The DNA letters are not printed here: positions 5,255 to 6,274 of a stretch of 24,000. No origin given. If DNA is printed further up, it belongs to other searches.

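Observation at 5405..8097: Eukaryote-type ESCRT-I plus ESCRT-II gene cluster in an archaeal genome context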

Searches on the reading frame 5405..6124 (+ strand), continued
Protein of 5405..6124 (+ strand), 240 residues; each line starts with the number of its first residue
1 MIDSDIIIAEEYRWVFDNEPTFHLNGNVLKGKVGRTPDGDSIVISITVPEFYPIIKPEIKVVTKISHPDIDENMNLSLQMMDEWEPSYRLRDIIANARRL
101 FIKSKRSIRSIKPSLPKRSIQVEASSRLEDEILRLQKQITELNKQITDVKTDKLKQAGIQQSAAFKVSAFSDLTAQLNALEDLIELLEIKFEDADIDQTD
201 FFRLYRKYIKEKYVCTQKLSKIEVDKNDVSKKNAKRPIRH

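Call 30: predict_structure(alignment_id=A1)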
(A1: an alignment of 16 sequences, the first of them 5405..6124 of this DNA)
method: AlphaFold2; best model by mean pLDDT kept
length: 240 residues; sequences in the alignment: 16
mean_pLDDT: 77.9   pTM: 0.46
mean pLDDT of the five models: 77.9, 77.9, 77.3, 77.2, 76.5
residues with pLDDT >= 90: 39; 70-90: 144; 50-70: 26; < 50: 31
segments of 3 or more residues with pLDDT < 50: 81-84, 114-123, 160-164, 228-236, 238-240
pLDDT, mean of each block of 10 residues (from residue 1): 79 89 89 88 90 83 88 80 59 89 85 50 61 86 86 67 59 88 91 88 90 87 57 43
secondary structure, 60 per line:
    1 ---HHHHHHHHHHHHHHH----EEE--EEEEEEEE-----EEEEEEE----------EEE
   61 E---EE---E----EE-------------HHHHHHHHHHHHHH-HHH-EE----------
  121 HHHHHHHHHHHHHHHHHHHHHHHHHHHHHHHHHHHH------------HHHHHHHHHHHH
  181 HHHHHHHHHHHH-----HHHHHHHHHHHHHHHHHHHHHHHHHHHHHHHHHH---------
elements in order: H4-18 E23-25 E28-35 E41-47 E58-61 H90-103 H121-156 H169-192 H198-231

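Call 33: find_homologous_proteins(query=L004:14245-14853:+, max_evalue=1e-10)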
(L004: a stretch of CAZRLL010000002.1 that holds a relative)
Query L004:14245-14853:+ (203 aa): 52 proteins with E <= 1e-10 among 302 candidates.
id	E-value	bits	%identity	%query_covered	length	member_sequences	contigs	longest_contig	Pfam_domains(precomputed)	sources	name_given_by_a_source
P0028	4.3e-122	423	100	100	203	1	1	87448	PF03398.20,PF03357.27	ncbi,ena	-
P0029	2.0e-104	365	86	100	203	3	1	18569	PF03357.27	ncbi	ncbi:MAG: Snf7 family protein [Candidatus Kariarchaeaceae archaeon]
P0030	2.7e-104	365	86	100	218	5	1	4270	PF03357.27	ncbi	ncbi:MAG: Snf7 family protein [Candidatus Kariarchaeaceae archaeon]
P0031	4.8e-99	348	82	100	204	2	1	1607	PF03398.20,PF03357.27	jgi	-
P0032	1.3e-96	340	79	100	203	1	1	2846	PF03398.20,PF03357.27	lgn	-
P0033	1.9e-96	339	77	100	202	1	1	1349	PF03398.20,PF03357.27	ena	-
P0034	8.3e-96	337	79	100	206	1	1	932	PF03398.20,PF03357.27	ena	-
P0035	8.1e-95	334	76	100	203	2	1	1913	PF03398.20,PF03357.27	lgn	-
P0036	6.8e-94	331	77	100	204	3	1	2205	PF03398.20,PF03357.27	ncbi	-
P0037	8.6e-93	327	76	100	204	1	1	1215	PF03398.20,PF03357.27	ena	-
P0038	7.7e-92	324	75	100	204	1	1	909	PF03398.20,PF03357.27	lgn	-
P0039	1.3e-91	323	73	100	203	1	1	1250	PF03398.20,PF03357.27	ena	-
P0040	1.5e-91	323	75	100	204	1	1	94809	PF03398.20,PF03357.27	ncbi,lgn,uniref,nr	ncbi:MAG: hypothetical protein HeimC2_12350 [Candidatus Heimdallarchaeota archaeon LC_2]|uniref:Puta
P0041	2.2e-91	323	75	100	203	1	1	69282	PF03398.20,PF03357.27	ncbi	-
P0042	2.8e-91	322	78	97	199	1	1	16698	PF03398.20,PF03357.27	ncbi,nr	ncbi:MAG: SNF7 family protein, partial [Candidatus Heimdallarchaeota archaeon]|nr:SNF7 family protei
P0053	2.5e-85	303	69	100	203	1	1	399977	PF03357.27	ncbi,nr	ncbi:MAG: Snf7 family protein [Candidatus Heimdallarchaeota archaeon]|nr:Snf7 family protein [Candid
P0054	1.4e-84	301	69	100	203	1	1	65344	PF03357.27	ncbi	-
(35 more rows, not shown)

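Call 34: fold_search(model_id=the predicted structure, library=pdb)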
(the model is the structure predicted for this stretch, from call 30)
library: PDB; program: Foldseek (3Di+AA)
matches with E <= 10: 756; with E <= 0.001: 195
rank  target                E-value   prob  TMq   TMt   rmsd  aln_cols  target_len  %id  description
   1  6cp2_B                3.7e-05  1.00  0.35  0.52   9.4       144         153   22  SidC in complex with UbcH7~Ub (released 2018-08-01)
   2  7w76_A                6.3e-05  1.00  0.36  0.52  12.4       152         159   19  Crystal structure of the K. lactis Bre1 RBD in complex with Rad6, crystal form II (released 2023-03-29)
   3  3sy2_C                6.3e-05  1.00  0.34  0.50   8.3       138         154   24  Crystal structure of the Salmonella E3 ubiquitin ligase SopA in complex with the human E2 UbcH7 (released 2012-01-25)
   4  5vnz_E                6.6e-05  1.00  0.34  0.51   3.4       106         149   24  Structure of a TRAF6-Ubc13~Ub complex (released 2017-12-06)
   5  6djw_C                6.6e-05  1.00  0.35  0.53   8.2       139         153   22  Crystal Structure of pParkin (REP and RING2 deleted)-pUb-UbcH7 complex (released 2018-07-04)
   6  4nr3_B                6.6e-05  1.00  0.34  0.52   9.6       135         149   19  Crystal Structure of a human Mms2/Ubc13 L121G mutant (released 2014-12-10)
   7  5aie_B                7.5e-05  1.00  0.37  0.57   9.6       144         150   23  Not4 ring domain in complex with Ubc4 (released 2015-04-29)
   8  6w9d_G                8.0e-05  1.00  0.35  0.54   3.1       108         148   19  RNF12 RING domain in complex with a Ube2d2~Ub conjugate (released 2020-05-20)
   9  8se9_C                8.0e-05  1.00  0.35  0.53   9.8       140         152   18  Cryo-EM structure of a double loaded human UBA7-UBE2L6-ISG15 thioester mimetic complex (Form 2) (released 2023-10-11)
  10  5v0r                  8.4e-05  1.00  0.37  0.58   3.0       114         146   20  Crystal structure of ubiquitin-conjugating enzyme from Naegleria fowleri with modified Cys99 (released 2017-03-29)
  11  5vnz_B                9.0e-05  1.00  0.33  0.51   3.4       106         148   24  Structure of a TRAF6-Ubc13~Ub complex (released 2017-12-06)
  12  9b55_A                9.5e-05  1.00  0.35  0.54   3.0       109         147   21  Ubiquitin E2-Ub-E3 HECT tetrahedral transthiolation intermediate mimic - state 1 (released 2024-06-05)
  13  4qpl_D                9.5e-05  1.00  0.37  0.56   8.5       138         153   19  Crystal structure of RNF146(RING-WWE)/UbcH5a/iso-ADPr complex (released 2014-10-15)
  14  6mj9                  1.0e-04  1.00  0.34  0.54   3.3       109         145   20  CRYSTAL STRUCTURE OF UBIQUITIN-CONJUGATING ENZYME FROM NAEGLERIA FOWLERI, APO FORM (released 2018-10-10)
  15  6s53_C                1.0e-04  1.00  0.33  0.50   3.5       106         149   24  Crystal structure of TRIM21 RING domain in complex with an isopeptide-linked Ube2N~ubiquitin conjugate (released 2019-09-11)
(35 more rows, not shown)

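Call 35: find_encoding_contigs(protein=P0054, flank=10000, max_places=2)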
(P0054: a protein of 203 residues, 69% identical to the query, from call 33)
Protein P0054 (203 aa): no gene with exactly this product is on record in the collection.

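Call 36: find_encoding_contigs(protein=P0053, flank=10000, max_places=2)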
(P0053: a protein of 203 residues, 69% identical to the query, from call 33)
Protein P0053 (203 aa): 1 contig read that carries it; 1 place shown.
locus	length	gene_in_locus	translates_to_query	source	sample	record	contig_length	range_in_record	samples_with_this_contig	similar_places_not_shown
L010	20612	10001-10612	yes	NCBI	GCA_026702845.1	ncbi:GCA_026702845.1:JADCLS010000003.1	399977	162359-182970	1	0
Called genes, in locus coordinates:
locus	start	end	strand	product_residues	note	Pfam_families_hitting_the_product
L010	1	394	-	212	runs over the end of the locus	-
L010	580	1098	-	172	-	PF00252:Ribosomal_L16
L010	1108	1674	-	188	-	PF00177:Ribosomal_S7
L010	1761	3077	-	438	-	PF00009:GTP_EFTU, PF01926:MMR_HSR1 (faint), PF03144:GTP_EFTU_D2, PF03143:GTP_EFTU_D3, PF22594:GTP-eEF1A_C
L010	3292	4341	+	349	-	PF00465:Fe-ADH, PF13685:Fe-ADH_2, PF01761:DHQ_synthase (faint)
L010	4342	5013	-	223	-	PF22199:FKBP26_IF, PF18046:FKBP26_C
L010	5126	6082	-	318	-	PF03215:Rad17 (weak), PF05496:RuvB_N (weak), PF00004:AAA, PF13177:DNA_pol3_delta2 (weak), PF21960:RCF1-5-like_lid (weak), PF08542:Rep_fac_C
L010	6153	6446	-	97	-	-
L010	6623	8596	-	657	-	PF00009:GTP_EFTU, PF14492:EFG_III, PF00679:EFG_C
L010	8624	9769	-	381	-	PF04212:MIT, PF07728:AAA_5 (faint), PF05496:RuvB_N (weak), PF00004:AAA, PF17862:AAA_lid_3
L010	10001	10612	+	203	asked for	PF03357:Snf7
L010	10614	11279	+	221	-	PF03357:Snf7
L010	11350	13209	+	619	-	PF04068:Fer4_RLI (weak), PF00005:ABC_tran, PF02463:SMC_N (faint), PF13304:AAA_21 (faint), PF13671:AAA_33 (faint), PF00005:ABC_tran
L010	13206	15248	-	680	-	PF01978:TrmB (faint)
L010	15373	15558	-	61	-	-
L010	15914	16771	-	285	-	-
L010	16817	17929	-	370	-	PF03193:RsgA_GTPase (faint), PF00350:Dynamin_N (faint), PF01926:MMR_HSR1, PF02421:FeoB_N, PF16897:MMR_HSR1_Xtn, PF02824:TGS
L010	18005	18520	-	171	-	PF13847:Methyltransf_31 (weak), PF08241:Methyltransf_11, PF13649:Methyltransf_25 (weak)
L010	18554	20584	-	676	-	PF04312:DUF460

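Call 48: search_protein_families(library=pfam, alignment_id=A1, max_evalue=0.1)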
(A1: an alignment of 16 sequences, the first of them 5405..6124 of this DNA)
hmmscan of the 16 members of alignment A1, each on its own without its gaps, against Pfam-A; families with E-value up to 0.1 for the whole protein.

A. member 1, window:5405-6124:+ (240 aa): 3 families
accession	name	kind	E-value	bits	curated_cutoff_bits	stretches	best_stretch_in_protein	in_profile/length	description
PF00179.31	UQ_con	-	3.4e-10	40.1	27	1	39-103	44-110/140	Ubiquitin-conjugating enzyme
PF09454.15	Vps23_core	-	0.0036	17.7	26.8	1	172-215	15-58/64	Vps23 core domain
PF16735.10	MYO10_CC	-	0.026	15.2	27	1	119-156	3-40/52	Unconventional myosin-X coiled coil domain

B. families by the number of members that match (of 16 scanned): 24 families
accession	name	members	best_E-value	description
PF00179.31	UQ_con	16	4.7e-13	Ubiquitin-conjugating enzyme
PF09454.15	Vps23_core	10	0.0021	Vps23 core domain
PF05743.18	UEV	4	0.00077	UEV domain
PF16888.10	YwqH-like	4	0.0026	YwqH-like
PF09840.14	DUF2067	3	3.8e-05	Uncharacterized protein conserved in archaea (DUF2067)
PF22314.2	NPC1_MLD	2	0.00068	NPC1, middle luminal domain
PF12795.12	MscS_porin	1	0.0011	Mechanosensitive ion channel porin domain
PF25785.1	TPR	1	0.01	Nucleoprotein TPR-like domain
PF08702.15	Fib_alpha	1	0.013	Fibrinogen alpha/beta chain family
PF01351.25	RNase_HII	1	0.014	Ribonuclease HII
PF22944.1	DGKD_4H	1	0.014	Diacylglycerol kinase delta, helical domain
PF12097.14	DUF3573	1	0.021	Protein of unknown function (DUF3573)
PF16735.10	MYO10_CC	1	0.026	Unconventional myosin-X coiled coil domain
PF20570.3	DUF6779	1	0.03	Domain of unknown function (DUF6779)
PF20016.6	ThsA_Macro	1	0.034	Thoeris protein ThsA, Macro domain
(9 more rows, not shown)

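Call 52: find_homologous_proteins(query=L010:8627-9769:-, max_evalue=1e-120)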
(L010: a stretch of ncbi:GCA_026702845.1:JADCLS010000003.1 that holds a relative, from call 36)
Query L010:8627-9769:- (381 aa): 278 proteins with E <= 1e-120 among 8000 candidates; the best 120 are listed.
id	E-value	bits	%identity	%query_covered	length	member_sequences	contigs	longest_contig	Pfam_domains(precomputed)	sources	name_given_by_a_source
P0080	3.9e-243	824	100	100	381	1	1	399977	PF04212.25,PF00004.36,PF05496.19,PF17862.8,PF07728.21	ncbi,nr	ncbi:MAG: AAA family ATPase [Candidatus Heimdallarchaeota archaeon]|nr:AAA family ATPase [Candidatus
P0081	4.7e-188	643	77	100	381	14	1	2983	PF09336.17,PF04212.25,PF00004.36,PF13401.13,PF05496.19,PF17862.8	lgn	-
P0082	9.5e-187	638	76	100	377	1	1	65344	PF09336.17,PF04212.25,PF00004.36,PF05496.19,PF17862.8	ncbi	-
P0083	5.5e-178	609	73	100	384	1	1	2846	PF09336.17,PF04212.25,PF00004.36,PF05496.19,PF17862.8,PF07728.21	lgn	-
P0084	1.9e-175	601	72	100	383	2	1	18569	PF09336.17,PF13173.13,PF04212.25,PF00004.36,PF05496.19,PF17862.8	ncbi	ncbi:MAG: AAA family ATPase [Candidatus Kariarchaeaceae archaeon]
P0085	4.3e-175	600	74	100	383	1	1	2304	PF09336.17,PF13173.13,PF04212.25,PF00004.36,PF05496.19,PF17862.8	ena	-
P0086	2.4e-174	597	70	100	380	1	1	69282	PF09336.17,PF04212.25,PF00004.36,PF17862.8,PF07728.21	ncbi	-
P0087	4.6e-174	597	74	100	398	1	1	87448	PF09336.17,PF04212.25,PF00004.36,PF05496.19,PF17862.8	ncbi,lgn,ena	-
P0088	3.1e-173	594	72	100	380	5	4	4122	PF09336.17,PF04212.25,PF00004.36,PF17862.8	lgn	-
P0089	5.9e-172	590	70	100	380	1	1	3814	PF09336.17,PF04212.25,PF00004.36,PF05496.19,PF17862.8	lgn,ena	-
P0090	1.8e-171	588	72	100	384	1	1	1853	PF09336.17,PF04212.25,PF00004.36,PF13401.13,PF05496.19,PF17862.8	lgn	-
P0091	1.6e-170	585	70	100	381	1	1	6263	PF09336.17,PF04212.25,PF00004.36,PF17862.8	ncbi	-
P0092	1.8e-170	585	71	100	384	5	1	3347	PF09336.17,PF13173.13,PF04212.25,PF00004.36,PF05496.19,PF17862.8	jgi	jgi:vacuolar protein-sorting-associated protein 4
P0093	1.0e-168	579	72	100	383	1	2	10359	PF04212.25,PF00004.36,PF05496.19,PF17862.8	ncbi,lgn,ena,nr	ncbi:MAG: ATP-binding protein [Candidatus Heimdallarchaeota archaeon]|nr:ATP-binding protein [Candid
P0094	1.3e-168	579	69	100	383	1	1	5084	PF09336.17,PF13173.13,PF04212.25,PF00004.36,PF13401.13,PF05496.19,PF17862.8,PF07728.21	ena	-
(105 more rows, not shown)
